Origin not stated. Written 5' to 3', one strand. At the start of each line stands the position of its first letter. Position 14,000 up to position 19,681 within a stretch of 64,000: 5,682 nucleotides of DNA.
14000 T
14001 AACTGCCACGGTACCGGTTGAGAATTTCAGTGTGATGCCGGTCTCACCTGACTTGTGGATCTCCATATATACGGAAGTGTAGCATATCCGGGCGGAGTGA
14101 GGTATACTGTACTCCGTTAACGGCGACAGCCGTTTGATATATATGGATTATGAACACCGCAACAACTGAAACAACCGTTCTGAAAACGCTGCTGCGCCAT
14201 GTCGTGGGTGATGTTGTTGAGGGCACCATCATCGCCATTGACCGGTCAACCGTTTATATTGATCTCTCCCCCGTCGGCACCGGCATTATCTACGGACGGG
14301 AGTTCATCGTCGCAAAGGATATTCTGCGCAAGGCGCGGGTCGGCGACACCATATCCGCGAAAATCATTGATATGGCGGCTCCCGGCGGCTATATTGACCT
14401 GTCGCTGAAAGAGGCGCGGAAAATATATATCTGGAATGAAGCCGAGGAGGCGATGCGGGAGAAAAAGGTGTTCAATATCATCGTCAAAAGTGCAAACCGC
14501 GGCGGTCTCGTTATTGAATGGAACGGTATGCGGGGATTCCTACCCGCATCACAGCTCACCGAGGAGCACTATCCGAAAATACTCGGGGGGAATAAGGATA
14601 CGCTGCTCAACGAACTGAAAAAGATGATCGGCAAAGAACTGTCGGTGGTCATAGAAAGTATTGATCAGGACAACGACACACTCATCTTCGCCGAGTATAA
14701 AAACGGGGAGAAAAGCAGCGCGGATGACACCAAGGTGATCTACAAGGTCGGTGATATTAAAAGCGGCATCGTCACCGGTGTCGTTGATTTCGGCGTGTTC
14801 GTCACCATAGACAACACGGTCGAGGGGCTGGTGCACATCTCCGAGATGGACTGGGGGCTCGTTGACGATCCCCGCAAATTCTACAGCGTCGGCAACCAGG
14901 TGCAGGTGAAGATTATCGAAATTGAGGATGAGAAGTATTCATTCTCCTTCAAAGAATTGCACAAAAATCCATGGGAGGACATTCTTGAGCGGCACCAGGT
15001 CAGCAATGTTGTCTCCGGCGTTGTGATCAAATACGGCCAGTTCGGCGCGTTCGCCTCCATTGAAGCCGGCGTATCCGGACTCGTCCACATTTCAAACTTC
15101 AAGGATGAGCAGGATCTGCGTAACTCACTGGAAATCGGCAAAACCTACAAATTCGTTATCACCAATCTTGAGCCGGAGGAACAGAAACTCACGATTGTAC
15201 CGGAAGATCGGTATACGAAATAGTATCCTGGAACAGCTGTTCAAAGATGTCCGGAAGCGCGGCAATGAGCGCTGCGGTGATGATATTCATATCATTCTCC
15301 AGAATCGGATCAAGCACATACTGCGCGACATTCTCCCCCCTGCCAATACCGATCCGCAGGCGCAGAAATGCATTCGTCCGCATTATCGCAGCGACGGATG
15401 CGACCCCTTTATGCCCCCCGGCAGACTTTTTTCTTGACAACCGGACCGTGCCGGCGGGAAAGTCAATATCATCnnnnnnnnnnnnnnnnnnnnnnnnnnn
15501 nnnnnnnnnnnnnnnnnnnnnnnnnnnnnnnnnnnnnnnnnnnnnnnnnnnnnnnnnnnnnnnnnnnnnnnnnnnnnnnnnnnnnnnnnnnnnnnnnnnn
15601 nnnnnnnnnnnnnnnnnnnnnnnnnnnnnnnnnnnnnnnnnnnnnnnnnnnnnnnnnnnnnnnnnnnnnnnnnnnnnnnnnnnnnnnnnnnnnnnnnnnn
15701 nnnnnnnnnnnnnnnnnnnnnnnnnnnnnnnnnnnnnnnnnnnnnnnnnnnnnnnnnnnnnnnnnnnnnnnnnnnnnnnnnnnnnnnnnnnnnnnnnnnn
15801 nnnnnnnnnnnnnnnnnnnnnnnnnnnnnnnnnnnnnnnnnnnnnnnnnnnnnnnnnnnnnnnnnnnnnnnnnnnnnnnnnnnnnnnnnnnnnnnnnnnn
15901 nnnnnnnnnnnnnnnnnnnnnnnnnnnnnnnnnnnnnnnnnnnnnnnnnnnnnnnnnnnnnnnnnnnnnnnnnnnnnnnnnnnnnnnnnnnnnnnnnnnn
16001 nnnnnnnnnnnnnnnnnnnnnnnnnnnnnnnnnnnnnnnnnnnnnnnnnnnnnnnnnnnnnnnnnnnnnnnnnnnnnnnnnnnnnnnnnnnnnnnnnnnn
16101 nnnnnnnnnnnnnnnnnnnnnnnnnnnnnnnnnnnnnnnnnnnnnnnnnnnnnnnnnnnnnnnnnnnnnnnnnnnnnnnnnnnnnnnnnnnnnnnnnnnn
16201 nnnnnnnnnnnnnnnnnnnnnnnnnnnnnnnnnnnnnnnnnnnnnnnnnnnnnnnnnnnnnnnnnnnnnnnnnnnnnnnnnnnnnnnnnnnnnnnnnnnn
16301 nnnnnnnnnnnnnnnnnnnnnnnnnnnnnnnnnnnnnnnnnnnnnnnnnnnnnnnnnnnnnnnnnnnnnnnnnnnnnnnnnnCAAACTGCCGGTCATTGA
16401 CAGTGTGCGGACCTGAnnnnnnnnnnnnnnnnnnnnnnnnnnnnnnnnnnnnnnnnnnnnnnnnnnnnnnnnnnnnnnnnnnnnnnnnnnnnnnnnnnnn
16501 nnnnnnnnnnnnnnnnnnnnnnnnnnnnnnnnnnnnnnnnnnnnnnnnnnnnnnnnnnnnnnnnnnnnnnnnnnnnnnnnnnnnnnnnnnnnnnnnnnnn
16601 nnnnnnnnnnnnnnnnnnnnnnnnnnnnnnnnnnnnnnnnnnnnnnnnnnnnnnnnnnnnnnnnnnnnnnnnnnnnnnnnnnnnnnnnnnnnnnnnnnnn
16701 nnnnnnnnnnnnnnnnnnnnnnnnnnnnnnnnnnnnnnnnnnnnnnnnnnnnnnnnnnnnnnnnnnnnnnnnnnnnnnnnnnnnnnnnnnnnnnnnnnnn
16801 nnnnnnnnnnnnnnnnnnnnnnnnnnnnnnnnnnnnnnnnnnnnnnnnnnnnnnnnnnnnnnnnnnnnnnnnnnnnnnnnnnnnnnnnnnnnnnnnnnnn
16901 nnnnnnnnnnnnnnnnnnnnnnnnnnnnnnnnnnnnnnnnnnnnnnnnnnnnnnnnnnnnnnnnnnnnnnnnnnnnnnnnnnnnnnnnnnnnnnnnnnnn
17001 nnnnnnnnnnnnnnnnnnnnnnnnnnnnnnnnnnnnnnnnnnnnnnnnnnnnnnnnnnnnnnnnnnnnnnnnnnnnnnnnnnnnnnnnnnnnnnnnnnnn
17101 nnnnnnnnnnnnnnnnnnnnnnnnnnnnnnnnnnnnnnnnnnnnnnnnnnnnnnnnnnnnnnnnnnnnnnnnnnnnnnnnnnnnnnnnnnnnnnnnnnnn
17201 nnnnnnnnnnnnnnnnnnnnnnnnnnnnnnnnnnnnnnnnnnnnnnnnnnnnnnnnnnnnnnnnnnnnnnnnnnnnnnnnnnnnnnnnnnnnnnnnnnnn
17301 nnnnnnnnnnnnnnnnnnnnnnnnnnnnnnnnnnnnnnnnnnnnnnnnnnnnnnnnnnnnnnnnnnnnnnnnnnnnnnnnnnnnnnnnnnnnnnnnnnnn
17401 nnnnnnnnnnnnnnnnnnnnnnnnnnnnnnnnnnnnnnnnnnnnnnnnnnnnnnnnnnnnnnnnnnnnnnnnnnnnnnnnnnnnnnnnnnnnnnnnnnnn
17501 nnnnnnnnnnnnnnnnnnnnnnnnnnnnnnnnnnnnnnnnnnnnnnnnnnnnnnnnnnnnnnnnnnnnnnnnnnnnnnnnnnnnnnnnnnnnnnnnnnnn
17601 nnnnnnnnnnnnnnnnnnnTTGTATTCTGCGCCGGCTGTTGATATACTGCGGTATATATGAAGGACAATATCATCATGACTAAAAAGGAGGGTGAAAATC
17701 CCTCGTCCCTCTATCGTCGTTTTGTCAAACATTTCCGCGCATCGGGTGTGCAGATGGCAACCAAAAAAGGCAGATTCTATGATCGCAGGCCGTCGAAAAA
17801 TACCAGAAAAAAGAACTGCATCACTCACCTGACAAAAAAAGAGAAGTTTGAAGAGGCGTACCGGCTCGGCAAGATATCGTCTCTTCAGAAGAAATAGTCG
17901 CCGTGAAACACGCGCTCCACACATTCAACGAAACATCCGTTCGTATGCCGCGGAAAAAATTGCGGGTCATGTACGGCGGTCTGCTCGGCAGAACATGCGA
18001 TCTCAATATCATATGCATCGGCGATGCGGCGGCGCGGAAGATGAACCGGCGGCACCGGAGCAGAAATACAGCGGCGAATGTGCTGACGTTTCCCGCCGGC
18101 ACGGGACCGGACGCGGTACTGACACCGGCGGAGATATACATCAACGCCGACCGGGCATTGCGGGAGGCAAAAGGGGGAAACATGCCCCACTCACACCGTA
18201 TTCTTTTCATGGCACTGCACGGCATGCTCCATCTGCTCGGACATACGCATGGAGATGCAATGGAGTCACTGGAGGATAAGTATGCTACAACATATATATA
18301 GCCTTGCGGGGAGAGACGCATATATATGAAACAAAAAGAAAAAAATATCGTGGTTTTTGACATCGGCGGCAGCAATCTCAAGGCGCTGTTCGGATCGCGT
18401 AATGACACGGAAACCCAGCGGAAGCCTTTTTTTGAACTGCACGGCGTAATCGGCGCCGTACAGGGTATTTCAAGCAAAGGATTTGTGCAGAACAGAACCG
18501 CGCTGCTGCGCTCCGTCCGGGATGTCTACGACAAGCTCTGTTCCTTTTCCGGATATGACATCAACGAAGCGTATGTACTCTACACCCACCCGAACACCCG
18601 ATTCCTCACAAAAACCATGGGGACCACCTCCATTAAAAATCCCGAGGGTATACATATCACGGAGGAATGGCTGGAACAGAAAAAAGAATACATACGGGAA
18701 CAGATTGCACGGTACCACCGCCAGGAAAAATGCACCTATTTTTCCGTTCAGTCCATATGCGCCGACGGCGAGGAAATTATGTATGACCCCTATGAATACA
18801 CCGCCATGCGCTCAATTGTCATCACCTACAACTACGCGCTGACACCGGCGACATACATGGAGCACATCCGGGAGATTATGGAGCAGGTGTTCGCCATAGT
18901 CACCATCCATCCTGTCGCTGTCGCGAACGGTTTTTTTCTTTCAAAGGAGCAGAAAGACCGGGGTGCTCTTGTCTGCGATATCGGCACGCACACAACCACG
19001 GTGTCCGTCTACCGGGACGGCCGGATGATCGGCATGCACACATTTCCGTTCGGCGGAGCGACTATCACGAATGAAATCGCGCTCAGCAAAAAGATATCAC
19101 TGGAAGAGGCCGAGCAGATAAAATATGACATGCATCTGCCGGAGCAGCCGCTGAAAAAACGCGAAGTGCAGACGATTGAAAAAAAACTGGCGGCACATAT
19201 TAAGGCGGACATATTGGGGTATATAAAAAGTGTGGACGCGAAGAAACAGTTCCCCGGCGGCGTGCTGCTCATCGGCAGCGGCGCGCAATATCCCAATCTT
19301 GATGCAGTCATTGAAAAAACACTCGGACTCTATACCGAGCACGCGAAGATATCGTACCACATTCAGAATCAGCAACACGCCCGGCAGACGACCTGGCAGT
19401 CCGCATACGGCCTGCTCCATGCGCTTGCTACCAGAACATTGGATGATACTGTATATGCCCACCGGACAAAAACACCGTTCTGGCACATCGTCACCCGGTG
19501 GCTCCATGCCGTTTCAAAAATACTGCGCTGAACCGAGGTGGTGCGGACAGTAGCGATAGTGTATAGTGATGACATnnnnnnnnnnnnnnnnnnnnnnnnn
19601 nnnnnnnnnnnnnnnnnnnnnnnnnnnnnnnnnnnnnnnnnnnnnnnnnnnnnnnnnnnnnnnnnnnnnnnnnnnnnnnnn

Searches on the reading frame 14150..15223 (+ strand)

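Call 59: search_protein_families(library=pfam, proteins=[window:14150-15223:+], max_evalue=0.0001)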
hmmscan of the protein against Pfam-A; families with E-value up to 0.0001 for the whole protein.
window:14150-15223:+ (357 aa): 4 families
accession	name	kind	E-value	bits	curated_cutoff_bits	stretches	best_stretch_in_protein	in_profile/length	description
PF00575.29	S1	-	7.4e-41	138.8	22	3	199-263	3-67/74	S1 RNA binding domain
PF23459.1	S1_RRP5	-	9.1e-08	33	27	0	287-347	6-68/72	RRP5 S1 domain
PF21710.3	Spt6_S1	-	3.7e-07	30.8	27.5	0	208-264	24-81/91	Spt6, S1/OB domain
PF21543.3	CvfB_2nd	-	9e-06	26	27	0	42-87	27-75/76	Virulence regulatory factor CvfB, second domain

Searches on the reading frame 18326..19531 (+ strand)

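Call 59: search_protein_families(library=pfam, proteins=[window:18326-19531:+], max_evalue=0.0001)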
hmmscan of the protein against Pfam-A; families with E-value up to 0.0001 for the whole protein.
window:18326-19531:+ (401 aa): 3 families
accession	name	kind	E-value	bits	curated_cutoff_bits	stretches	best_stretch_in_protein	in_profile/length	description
PF14450.12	FtsA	-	1.6e-17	64.5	31.8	1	216-342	2-112/127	Cell division protein FtsA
PF11104.14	PilM_2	-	1.4e-16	60.8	27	1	205-357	173-322/340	Type IV pilus assembly protein PilM;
PF06723.19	MreB_Mbl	-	4.9e-05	22.8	27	0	210-252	143-185/327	MreB/Mbl protein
